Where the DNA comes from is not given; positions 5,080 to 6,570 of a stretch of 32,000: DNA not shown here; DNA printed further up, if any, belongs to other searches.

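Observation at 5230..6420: MetK/MAT-fold paralog with substituted catalytic motifs, translationally coupled to a P-type ATPase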

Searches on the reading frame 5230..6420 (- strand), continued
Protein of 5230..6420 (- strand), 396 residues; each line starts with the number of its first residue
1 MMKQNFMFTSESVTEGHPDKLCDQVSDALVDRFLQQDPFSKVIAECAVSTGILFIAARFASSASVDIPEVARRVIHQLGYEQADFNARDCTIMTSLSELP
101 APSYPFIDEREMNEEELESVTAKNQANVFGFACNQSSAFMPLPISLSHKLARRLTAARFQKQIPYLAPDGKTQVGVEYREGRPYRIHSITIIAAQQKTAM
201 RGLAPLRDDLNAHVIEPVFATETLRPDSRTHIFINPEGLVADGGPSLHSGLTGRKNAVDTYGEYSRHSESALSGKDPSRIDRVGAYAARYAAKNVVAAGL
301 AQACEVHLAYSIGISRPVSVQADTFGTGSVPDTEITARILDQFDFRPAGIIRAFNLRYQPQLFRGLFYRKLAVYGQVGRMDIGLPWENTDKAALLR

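Call 27: search_protein_representatives(protein=window:5230-6420:-)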
Query: 396 residues. Proteins with E-value up to 0.001 (for the whole library): 17777; up to 1e-10: 8209; up to 1e-30: 1585. The best 150 are listed.
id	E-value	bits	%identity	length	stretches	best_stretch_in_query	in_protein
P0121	2.8e-132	457.8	53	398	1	3-396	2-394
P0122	6.4e-130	450.0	55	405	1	7-396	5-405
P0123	4.3e-116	404.5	53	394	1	4-396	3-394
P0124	2.0e-113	395.7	48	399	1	1-393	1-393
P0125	8.7e-105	367.3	56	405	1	2-303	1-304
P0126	7.8e-102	357.6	49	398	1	7-395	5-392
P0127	1.3e-98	346.9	45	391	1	4-393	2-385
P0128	7.2e-98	344.5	46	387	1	4-394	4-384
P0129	1.0e-97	344.0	48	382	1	4-394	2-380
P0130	2.7e-97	342.6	47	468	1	43-393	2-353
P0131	2.2e-96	339.6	62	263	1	2-246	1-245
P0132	6.5e-96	338.1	62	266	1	43-288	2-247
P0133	1.1e-92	327.5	71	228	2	205-325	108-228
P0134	1.6e-92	327.0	58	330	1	2-252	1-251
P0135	2.9e-92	326.1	44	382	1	4-391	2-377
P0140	1.0e-88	314.4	44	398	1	4-393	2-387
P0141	1.8e-88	313.6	45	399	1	3-393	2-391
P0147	9.2e-84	298.1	40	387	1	4-394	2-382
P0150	2.0e-81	290.5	52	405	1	2-273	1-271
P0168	1.3e-76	274.6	47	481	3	115-334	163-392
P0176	1.6e-73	264.4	60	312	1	2-209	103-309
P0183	1.6e-72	261.1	51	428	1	112-396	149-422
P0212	8.7e-69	248.8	41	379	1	5-396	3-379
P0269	7.0e-63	229.4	38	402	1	4-396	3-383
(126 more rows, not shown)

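Call 29: find_encoding_contigs(protein=P0128, flank=8000, max_places=2)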
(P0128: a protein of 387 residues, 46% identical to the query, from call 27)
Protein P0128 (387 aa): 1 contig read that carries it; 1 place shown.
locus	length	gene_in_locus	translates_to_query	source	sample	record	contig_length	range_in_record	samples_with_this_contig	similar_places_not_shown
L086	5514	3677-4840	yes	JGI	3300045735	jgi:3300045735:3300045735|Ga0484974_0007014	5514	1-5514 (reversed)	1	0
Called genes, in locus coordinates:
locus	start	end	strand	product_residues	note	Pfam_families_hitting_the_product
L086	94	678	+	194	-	PF12787:EcsC (weak)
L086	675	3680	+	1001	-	PF00690:Cation_ATPase_N, PF00122:E1-E2_ATPase, PF00702:Hydrolase, PF13246:Cation_ATPase, PF00689:Cation_ATPase_C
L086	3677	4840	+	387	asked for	PF00438:S-AdoMet_synt_N, PF02772:S-AdoMet_synt_M, PF02773:S-AdoMet_synt_C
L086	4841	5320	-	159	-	PF19991:HMA_2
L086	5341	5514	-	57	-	?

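Call 30: find_encoding_contigs(protein=P0122, flank=8000, max_places=2)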
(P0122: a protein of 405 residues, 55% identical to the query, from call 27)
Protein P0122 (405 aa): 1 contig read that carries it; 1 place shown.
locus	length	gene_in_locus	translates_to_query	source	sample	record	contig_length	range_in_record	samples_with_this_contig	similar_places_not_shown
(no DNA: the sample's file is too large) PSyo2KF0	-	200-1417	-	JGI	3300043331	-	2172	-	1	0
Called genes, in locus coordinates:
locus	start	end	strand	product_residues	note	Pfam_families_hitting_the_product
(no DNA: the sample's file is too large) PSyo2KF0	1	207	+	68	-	?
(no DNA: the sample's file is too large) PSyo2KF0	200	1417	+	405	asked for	PF00438:S-AdoMet_synt_N, PF02772:S-AdoMet_synt_M, PF02773:S-AdoMet_synt_C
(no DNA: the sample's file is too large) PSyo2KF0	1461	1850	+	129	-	-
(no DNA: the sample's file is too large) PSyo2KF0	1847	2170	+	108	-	?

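Call 31: find_encoding_contigs(protein=P0147, flank=8000, max_places=2)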
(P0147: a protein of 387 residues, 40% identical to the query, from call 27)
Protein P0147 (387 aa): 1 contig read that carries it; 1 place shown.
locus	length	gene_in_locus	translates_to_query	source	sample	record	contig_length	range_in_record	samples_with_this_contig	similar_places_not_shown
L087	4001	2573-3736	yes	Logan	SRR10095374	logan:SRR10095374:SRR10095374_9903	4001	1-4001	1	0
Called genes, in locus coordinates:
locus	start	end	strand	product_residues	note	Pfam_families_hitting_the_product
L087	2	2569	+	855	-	?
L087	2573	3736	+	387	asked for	PF00438:S-AdoMet_synt_N, PF02772:S-AdoMet_synt_M, PF02773:S-AdoMet_synt_C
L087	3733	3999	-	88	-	?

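Call 32: find_encoding_contigs(protein=P0135, flank=8000, max_places=2)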
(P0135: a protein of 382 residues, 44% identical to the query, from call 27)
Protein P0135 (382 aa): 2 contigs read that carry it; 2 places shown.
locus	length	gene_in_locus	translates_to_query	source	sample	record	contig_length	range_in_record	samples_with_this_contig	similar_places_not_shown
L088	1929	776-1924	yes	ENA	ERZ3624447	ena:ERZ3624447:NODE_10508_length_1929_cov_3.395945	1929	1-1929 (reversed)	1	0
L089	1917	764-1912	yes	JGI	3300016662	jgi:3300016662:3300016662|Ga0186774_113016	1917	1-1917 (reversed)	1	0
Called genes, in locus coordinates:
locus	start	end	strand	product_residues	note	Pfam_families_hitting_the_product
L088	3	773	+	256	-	?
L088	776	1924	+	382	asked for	PF00438:S-AdoMet_synt_N, PF02772:S-AdoMet_synt_M, PF02773:S-AdoMet_synt_C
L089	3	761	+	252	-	?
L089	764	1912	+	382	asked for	PF00438:S-AdoMet_synt_N, PF02772:S-AdoMet_synt_M, PF02773:S-AdoMet_synt_C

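Call 33: find_encoding_contigs(protein=P0124, flank=8000, max_places=2)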
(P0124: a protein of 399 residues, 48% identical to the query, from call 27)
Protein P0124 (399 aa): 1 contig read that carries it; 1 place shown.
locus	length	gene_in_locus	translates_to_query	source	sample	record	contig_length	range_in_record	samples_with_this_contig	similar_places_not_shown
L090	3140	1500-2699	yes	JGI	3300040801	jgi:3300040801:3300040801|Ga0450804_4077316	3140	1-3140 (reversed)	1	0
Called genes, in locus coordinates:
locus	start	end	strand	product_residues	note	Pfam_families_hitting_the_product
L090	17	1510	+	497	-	PF00702:Hydrolase, PF13246:Cation_ATPase, PF00689:Cation_ATPase_C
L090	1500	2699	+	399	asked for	PF00438:S-AdoMet_synt_N, PF02772:S-AdoMet_synt_M, PF02773:S-AdoMet_synt_C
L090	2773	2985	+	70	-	-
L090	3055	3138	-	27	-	?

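Call 48: search_protein_families(library=pfam, proteins=[L017:3403-4371:-, L017:5086-5463:-, L017:10366-10875:-, L017:10864-11238:+, L017:11352-12494:-, L017:12654-13286:-, L017:13392-14633:-, L017:14828-17332:-, L017:1411-2931:-, L017:489-1397:-], max_evalue=0.001)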
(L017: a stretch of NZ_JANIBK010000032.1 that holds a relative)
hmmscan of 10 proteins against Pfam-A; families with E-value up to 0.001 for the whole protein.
L017:3403-4371:- (322 aa): 0 families

L017:5086-5463:- (125 aa): 3 families
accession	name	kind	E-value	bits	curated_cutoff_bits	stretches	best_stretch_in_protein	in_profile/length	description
PF13744.12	HTH_37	-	1.8e-24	85.8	27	1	44-119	3-79/80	Helix-turn-helix domain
PF13560.12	HTH_31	-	1.1e-07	32.5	27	1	68-114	11-57/64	Helix-turn-helix domain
PF01381.28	HTH_3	-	1.5e-05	25.4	23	1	69-109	7-46/55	Helix-turn-helix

L017:10366-10875:- (169 aa): 1 family
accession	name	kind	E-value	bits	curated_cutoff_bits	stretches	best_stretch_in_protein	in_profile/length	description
PF19991.5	HMA_2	-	1.7e-12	48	30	1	12-157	10-152/154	Heavy metal associated domain 2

L017:10864-11238:+ (124 aa): 0 families

L017:11352-12494:- (380 aa): 1 family
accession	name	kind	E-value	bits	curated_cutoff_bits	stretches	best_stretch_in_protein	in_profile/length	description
PF01699.29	Na_Ca_ex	-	2e-43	148.4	24.9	2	223-367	2-150/151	Sodium/calcium exchanger protein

L017:12654-13286:- (210 aa): 1 family
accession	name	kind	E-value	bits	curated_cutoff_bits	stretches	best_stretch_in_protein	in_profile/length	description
PF01865.21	PhoU_div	-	8.5e-09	35.5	24.4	1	15-196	10-203/214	Protein of unknown function DUF47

L017:13392-14633:- (413 aa): 4 families
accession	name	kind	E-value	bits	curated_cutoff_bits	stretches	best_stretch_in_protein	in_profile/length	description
PF02826.25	2-Hacid_dh_C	-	5.5e-38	130.5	25.1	1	120-299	4-178/178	D-isomer specific 2-hydroxyacid dehydrogenase, NAD binding domain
PF00389.36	2-Hacid_dh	-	3.9e-20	72.3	24.6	1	49-331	32-134/134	D-isomer specific 2-hydroxyacid dehydrogenase, catalytic domain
PF01842.31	ACT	-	3.9e-07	30.1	27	1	351-403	9-64/66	ACT domain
PF03446.21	NAD_binding_2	-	0.00011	22.7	21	1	165-270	2-108/161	NAD binding domain of 6-phosphogluconate dehydrogenase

L017:14828-17332:- (834 aa): 1 family
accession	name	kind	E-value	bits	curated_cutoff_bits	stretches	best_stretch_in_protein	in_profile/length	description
PF00343.26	Phosphorylase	-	0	1094.2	27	1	115-827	2-713/713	Carbohydrate phosphorylase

L017:1411-2931:- (506 aa): 0 families

L017:489-1397:- (302 aa): 1 family
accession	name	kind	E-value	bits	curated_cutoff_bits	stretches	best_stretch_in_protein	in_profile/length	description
PF02086.21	MethyltransfD12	-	6.3e-22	79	22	1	10-246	1-241/253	D12 class N6 adenine-specific DNA methyltransferase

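Call 49: search_protein_families(library=pfam, proteins=[L020:3064-4179:+, L020:4085-5593:+, L020:5908-6579:+, L020:11266-11577:+, L020:11582-12055:+, L020:12402-12950:-, L020:13005-13340:+, L020:13321-13860:+, L020:13939-15525:+, L020:15911-16582:-], max_evalue=0.001)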
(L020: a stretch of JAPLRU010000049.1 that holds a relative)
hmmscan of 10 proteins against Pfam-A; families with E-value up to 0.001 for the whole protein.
L020:3064-4179:+ (371 aa): 5 families
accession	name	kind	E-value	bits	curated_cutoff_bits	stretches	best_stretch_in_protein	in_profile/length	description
PF17210.9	SdrD_B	-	9.3e-26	90.7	29.7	2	193-272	2-79/112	SdrD B-like domain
PF05345.18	He_PIG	-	6e-19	68.7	24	1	99-186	6-95/96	Putative Ig domain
PF13620.12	CarboxypepD_reg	-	4.5e-06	27.4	32.3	1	213-265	12-61/82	Carboxypeptidase regulatory-like domain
PF17802.7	SpaA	-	3.9e-05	24.2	23.1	1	213-261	14-61/91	Prealbumin-like fold domain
PF13715.12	CarbopepD_reg_2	-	0.00076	19.9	32.2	0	213-257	12-49/88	CarboxypepD_reg-like domain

L020:4085-5593:+ (502 aa): 2 families
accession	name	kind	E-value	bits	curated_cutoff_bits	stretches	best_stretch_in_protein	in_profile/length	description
PF17210.9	SdrD_B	-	5.4e-21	75.3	29.7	1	4-75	41-112/112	SdrD B-like domain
PF13620.12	CarboxypepD_reg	-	1.3e-06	29.1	32.3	1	5-37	32-64/82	Carboxypeptidase regulatory-like domain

L020:5908-6579:+ (223 aa): 1 family
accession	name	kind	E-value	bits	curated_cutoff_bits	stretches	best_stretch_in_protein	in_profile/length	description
PF13643.11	DUF4145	-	2.9e-09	37.3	23.1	1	100-176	2-81/88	Domain of unknown function (DUF4145)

L020:11266-11577:+ (103 aa): 1 family
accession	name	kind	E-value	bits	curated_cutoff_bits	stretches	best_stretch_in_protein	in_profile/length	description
PF06865.17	Ppnp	-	6.6e-37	126.2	25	1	11-101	1-92/92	Pyrimidine/purine nucleoside phosphorylase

L020:11582-12055:+ (157 aa): 1 family
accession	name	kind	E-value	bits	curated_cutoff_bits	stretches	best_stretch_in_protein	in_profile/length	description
PF01936.24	NYN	-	4.6e-40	137.9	24.2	1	3-152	1-145/145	NYN domain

L020:12402-12950:- (182 aa): 0 families

L020:13005-13340:+ (111 aa): 0 families

L020:13321-13860:+ (179 aa): 0 families

L020:13939-15525:+ (528 aa): 20 families
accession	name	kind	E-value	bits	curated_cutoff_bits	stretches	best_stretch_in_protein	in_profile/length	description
PF00005.33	ABC_tran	-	1.9e-45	155.2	25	2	335-467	1-137/137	ABC transporter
PF12848.13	ABC_tran_Xtn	-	1.5e-23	83.1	25.9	1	224-308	2-84/85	ABC transporter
PF13304.12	AAA_21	-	6.3e-17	63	27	0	31-48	3-20/304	AAA domain, putative AbiEii toxin, Type IV TA system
PF02463.25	SMC_N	-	2.3e-08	34.2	40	0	162-218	147-205/220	RecF/RecN/SMC N terminal domain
PF03193.22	RsgA_GTPase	-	4.4e-07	30.3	30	0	338-378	100-139/174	RsgA GTPase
PF13555.12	AAA_29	-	1e-06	28.8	27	0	341-371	18-48/61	P-loop containing region of AAA domain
PF13173.12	AAA_14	-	8e-06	26.3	27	0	348-397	5-45/129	AAA domain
PF00910.28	RNA_helicase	-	1.2e-05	26.1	21.5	0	32-52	3-23/105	RNA helicase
PF13479.12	AAA_24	-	2.5e-05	24.7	27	0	347-373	4-25/195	AAA domain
PF05729.18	NACHT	-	3e-05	24.4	26.7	0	347-369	2-24/167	NACHT domain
PF13175.12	AAA_15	-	4.2e-05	23.8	32.1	0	19-47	16-43/374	AAA ATPase domain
PF01926.29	MMR_HSR1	-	5.5e-05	23.7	21.9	0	347-368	1-22/113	50S ribosome-binding GTPase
PF13401.12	AAA_22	-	5.7e-05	23.9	27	0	349-380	9-43/130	AAA domain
PF13521.12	AAA_28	-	9.8e-05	23.1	27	0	347-366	1-20/164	AAA domain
PF19263.5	DUF5906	-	0.00013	23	27.6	0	32-64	1-34/114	Family of unknown function (DUF5906)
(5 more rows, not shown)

L020:15911-16582:- (223 aa): 1 family
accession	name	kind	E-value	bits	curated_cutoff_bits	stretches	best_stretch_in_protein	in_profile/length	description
PF00149.33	Metallophos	-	4.3e-13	50.5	21.5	1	6-191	2-190/191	Calcineurin-like phosphoesterase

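Call 50: search_protein_families(library=ncbifam, proteins=[P0126, P0141, P0055, P0121, P0123, P0124, P0128, P0135, P0147], max_evalue=1e-10)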
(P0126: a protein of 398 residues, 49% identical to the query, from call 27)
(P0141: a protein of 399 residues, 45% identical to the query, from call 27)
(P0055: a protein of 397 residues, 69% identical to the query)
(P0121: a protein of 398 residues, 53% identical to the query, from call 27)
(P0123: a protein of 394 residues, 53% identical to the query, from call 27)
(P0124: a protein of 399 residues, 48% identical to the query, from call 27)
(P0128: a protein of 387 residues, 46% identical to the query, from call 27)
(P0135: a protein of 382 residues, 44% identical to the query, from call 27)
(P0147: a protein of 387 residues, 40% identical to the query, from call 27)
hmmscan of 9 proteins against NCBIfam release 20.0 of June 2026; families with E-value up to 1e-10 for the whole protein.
P0126 (398 aa): 1 family
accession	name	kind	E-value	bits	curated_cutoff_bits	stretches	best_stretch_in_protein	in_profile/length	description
TIGR01034.1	metK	equivalog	2.2e-177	589.7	309.4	1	5-394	1-375/377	methionine adenosyltransferase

P0141 (399 aa): 1 family
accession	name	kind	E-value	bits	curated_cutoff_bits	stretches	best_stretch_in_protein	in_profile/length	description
TIGR01034.1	metK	equivalog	1.1e-175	584.1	309.4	1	6-396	1-376/377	methionine adenosyltransferase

P0055 (397 aa): 1 family
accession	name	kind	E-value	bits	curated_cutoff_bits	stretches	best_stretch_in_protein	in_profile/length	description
TIGR01034.1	metK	equivalog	1.4e-116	389.6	309.4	1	6-395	1-374/377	methionine adenosyltransferase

P0121 (398 aa): 1 family
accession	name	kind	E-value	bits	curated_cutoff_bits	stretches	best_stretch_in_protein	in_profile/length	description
TIGR01034.1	metK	equivalog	1.2e-106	356.8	309.4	1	6-395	1-375/377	methionine adenosyltransferase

P0123 (394 aa): 1 family
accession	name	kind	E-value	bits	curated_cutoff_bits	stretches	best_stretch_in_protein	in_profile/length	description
TIGR01034.1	metK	equivalog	2.6e-96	322.9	309.4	1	7-393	2-373/377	methionine adenosyltransferase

P0124 (399 aa): 1 family
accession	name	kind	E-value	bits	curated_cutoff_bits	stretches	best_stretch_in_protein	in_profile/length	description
TIGR01034.1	metK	equivalog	1.3e-105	353.5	309.4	1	7-397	1-375/377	methionine adenosyltransferase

P0128 (387 aa): 1 family
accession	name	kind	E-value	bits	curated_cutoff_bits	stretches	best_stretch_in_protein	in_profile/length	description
TIGR01034.1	metK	equivalog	3e-81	273.3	309.4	1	8-384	2-372/377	methionine adenosyltransferase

P0135 (382 aa): 1 family
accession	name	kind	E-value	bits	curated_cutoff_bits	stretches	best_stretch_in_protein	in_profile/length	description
TIGR01034.1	metK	equivalog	1.5e-73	248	309.4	1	6-379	2-371/377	methionine adenosyltransferase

P0147 (387 aa): 1 family
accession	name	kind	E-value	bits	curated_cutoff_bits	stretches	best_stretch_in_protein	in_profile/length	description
TIGR01034.1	metK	equivalog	6.1e-78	262.4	309.4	1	7-386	3-376/377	methionine adenosyltransferase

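Call 61: search_protein_families(library=pfam, proteins=[P0130, P0122, P0125, P0150, P0176, P0168, P0183, P0269, P0212, P0140], max_evalue=0.001)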
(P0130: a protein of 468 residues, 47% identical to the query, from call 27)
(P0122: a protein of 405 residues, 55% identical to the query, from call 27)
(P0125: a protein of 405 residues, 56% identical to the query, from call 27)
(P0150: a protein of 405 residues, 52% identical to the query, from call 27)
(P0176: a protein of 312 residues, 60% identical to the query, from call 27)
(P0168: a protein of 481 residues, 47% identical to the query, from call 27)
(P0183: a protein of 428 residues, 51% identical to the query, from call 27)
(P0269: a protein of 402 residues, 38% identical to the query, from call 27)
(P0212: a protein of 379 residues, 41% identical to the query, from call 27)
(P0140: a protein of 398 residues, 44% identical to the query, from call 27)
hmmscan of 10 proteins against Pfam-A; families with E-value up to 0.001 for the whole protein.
P0130 (468 aa): 3 families
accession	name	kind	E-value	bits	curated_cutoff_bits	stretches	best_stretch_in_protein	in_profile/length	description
PF02773.21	S-AdoMet_synt_C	-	2.8e-42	144.4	25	1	203-347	2-137/138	S-adenosylmethionine synthetase, C-terminal domain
PF02772.21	S-AdoMet_synt_M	-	4e-29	101.6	29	1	83-199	4-118/120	S-adenosylmethionine synthetase, central domain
PF00438.25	S-AdoMet_synt_N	-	1.7e-05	25.7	33.1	1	3-60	40-97/99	S-adenosylmethionine synthetase, N-terminal domain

P0122 (405 aa): 3 families
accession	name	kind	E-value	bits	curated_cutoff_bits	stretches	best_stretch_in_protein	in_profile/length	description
PF02773.21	S-AdoMet_synt_C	-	1.6e-54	184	25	1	252-397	2-138/138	S-adenosylmethionine synthetase, C-terminal domain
PF00438.25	S-AdoMet_synt_N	-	8.6e-31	106.9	33.1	1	4-95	2-95/99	S-adenosylmethionine synthetase, N-terminal domain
PF02772.21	S-AdoMet_synt_M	-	8.6e-29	100.6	29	1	130-248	3-119/120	S-adenosylmethionine synthetase, central domain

P0125 (405 aa): 3 families
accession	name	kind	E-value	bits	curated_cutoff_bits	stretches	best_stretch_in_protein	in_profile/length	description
PF00438.25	S-AdoMet_synt_N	-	1.6e-30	106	33.1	1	5-97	2-96/99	S-adenosylmethionine synthetase, N-terminal domain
PF02772.21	S-AdoMet_synt_M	-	1.8e-29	102.8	29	1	120-239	3-118/120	S-adenosylmethionine synthetase, central domain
PF02773.21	S-AdoMet_synt_C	-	5.1e-23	82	25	1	244-303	2-61/138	S-adenosylmethionine synthetase, C-terminal domain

P0150 (405 aa): 3 families
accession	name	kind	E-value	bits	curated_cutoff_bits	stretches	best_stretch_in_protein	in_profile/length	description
PF00438.25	S-AdoMet_synt_N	-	2.5e-29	102.2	33.1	1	5-93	2-92/99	S-adenosylmethionine synthetase, N-terminal domain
PF02772.21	S-AdoMet_synt_M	-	8.7e-28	97.3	29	1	119-238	2-119/120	S-adenosylmethionine synthetase, central domain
PF02773.21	S-AdoMet_synt_C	-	4.5e-07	30.3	25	1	241-267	2-28/138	S-adenosylmethionine synthetase, C-terminal domain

P0176 (312 aa): 4 families
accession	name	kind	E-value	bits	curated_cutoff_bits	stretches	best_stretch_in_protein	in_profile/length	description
PF00438.25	S-AdoMet_synt_N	-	4.2e-34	117.5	33.1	1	106-199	1-96/99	S-adenosylmethionine synthetase, N-terminal domain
PF02772.21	S-AdoMet_synt_M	-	7.9e-28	97.4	29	1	221-308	2-89/120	S-adenosylmethionine synthetase, central domain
PF01230.28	HIT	-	6.3e-13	49.6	21.5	1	16-100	6-95/98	HIT domain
PF11969.13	DcpS_C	-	0.00022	22.1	24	1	3-76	1-74/114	Scavenger mRNA decapping enzyme C-term binding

P0168 (481 aa): 3 families
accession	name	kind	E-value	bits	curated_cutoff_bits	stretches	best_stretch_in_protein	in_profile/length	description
PF02773.21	S-AdoMet_synt_C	-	3.4e-61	205.6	25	2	302-394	2-95/138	S-adenosylmethionine synthetase, C-terminal domain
PF02772.21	S-AdoMet_synt_M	-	1.7e-42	144.8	29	1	167-298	1-119/120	S-adenosylmethionine synthetase, central domain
PF00438.25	S-AdoMet_synt_N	-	4.6e-42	143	33.1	1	13-108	3-98/99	S-adenosylmethionine synthetase, N-terminal domain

P0183 (428 aa): 2 families
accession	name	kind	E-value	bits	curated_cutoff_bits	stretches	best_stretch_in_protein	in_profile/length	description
PF02773.21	S-AdoMet_synt_C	-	1.8e-68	229.2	25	1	275-413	1-137/138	S-adenosylmethionine synthetase, C-terminal domain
PF02772.21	S-AdoMet_synt_M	-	1.1e-52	177.7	29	1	156-273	2-120/120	S-adenosylmethionine synthetase, central domain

P0269 (402 aa): 3 families
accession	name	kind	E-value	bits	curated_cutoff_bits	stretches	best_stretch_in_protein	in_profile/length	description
PF02773.21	S-AdoMet_synt_C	-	1.4e-43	148.6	25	1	242-374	7-137/138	S-adenosylmethionine synthetase, C-terminal domain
PF02772.21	S-AdoMet_synt_M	-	3.5e-31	108.3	29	1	119-232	3-118/120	S-adenosylmethionine synthetase, central domain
PF00438.25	S-AdoMet_synt_N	-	4.4e-29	101.4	33.1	1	5-102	2-96/99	S-adenosylmethionine synthetase, N-terminal domain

P0212 (379 aa): 3 families
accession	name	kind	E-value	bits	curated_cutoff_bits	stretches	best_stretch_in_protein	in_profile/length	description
PF02773.21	S-AdoMet_synt_C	-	1.3e-39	135.7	25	1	227-370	3-137/138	S-adenosylmethionine synthetase, C-terminal domain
PF00438.25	S-AdoMet_synt_N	-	1.5e-20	74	33.1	1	4-79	2-77/99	S-adenosylmethionine synthetase, N-terminal domain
PF02772.21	S-AdoMet_synt_M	-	8.1e-11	42.5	29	1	109-181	5-78/120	S-adenosylmethionine synthetase, central domain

P0140 (398 aa): 3 families
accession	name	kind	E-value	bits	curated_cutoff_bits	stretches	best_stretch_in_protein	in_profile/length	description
PF02773.21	S-AdoMet_synt_C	-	2.6e-47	160.7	25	1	236-381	1-137/138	S-adenosylmethionine synthetase, C-terminal domain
PF00438.25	S-AdoMet_synt_N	-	5.7e-20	72.1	33.1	1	4-95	2-97/99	S-adenosylmethionine synthetase, N-terminal domain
PF02772.21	S-AdoMet_synt_M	-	4e-19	69.4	29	1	118-216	4-103/120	S-adenosylmethionine synthetase, central domain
